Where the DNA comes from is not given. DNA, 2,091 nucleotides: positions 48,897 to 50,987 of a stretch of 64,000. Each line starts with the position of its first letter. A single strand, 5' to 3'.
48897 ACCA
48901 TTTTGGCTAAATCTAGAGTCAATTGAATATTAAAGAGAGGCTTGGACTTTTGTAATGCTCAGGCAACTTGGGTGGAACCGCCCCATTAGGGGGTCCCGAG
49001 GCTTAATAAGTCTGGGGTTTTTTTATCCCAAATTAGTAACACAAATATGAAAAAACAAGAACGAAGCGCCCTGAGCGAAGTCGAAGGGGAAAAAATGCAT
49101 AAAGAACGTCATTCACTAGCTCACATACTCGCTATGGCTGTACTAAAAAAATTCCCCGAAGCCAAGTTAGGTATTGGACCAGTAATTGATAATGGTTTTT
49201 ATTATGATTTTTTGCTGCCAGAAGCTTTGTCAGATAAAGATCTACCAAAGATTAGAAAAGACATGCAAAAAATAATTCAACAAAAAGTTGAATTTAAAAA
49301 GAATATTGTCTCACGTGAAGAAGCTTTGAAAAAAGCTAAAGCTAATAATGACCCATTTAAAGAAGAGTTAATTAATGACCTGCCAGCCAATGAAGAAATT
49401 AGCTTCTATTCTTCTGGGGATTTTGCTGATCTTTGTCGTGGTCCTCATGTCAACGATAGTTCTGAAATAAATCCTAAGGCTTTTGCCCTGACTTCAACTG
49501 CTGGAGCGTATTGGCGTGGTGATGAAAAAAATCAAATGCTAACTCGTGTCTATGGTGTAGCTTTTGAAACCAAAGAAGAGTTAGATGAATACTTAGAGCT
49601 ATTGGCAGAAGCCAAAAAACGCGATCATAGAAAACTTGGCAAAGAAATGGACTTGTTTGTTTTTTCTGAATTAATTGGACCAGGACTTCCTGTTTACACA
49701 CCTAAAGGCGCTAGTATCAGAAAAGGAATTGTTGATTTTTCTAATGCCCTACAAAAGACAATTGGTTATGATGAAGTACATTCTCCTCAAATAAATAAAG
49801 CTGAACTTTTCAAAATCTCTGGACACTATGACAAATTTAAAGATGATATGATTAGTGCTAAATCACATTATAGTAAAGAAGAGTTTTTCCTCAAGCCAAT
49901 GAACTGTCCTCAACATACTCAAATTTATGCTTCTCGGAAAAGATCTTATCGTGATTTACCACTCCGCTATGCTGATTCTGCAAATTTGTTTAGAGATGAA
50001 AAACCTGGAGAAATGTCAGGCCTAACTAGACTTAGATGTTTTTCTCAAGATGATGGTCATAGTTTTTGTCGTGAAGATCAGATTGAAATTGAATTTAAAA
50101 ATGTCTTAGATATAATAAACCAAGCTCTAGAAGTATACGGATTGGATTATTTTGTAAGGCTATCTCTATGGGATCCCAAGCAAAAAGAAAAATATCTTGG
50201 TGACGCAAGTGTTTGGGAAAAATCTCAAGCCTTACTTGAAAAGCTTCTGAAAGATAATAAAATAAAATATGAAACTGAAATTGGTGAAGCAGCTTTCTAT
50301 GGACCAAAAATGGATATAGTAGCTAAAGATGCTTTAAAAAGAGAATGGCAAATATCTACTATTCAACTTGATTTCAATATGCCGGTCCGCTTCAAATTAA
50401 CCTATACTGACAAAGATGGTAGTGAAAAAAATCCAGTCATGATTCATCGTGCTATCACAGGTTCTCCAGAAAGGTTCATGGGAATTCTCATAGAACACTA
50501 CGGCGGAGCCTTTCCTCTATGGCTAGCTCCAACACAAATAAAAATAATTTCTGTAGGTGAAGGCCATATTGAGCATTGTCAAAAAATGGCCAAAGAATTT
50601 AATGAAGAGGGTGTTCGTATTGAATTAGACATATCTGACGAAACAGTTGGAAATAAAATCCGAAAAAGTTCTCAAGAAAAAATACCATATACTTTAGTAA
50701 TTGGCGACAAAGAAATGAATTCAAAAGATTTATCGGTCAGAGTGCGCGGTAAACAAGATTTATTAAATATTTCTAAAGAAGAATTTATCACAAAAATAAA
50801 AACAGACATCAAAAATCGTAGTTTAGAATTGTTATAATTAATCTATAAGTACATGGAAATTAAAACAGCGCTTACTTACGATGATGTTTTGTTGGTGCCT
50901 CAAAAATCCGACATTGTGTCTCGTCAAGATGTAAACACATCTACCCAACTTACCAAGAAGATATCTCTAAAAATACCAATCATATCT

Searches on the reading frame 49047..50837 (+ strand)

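Call 97: search_protein_families(library=pfam, proteins=[window:49047-50837:+], max_evalue=0.00001)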
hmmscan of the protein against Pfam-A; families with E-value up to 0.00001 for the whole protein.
window:49047-50837:+ (596 aa): 3 families
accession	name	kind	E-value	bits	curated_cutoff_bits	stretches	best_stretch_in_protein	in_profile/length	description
PF00587.30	tRNA-synt_2b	-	2.8e-41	142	29.3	1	277-485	8-179/179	tRNA synthetase class II core domain (G, H, P, S and T)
PF03129.25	HGTP_anticodon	-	6.7e-20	71.5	21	1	497-585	1-92/94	Anticodon binding domain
PF07973.19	tRNA_SAD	-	3.9e-12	46.4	24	1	118-169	1-44/44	Threonyl and Alanyl tRNA synthetase second additional domain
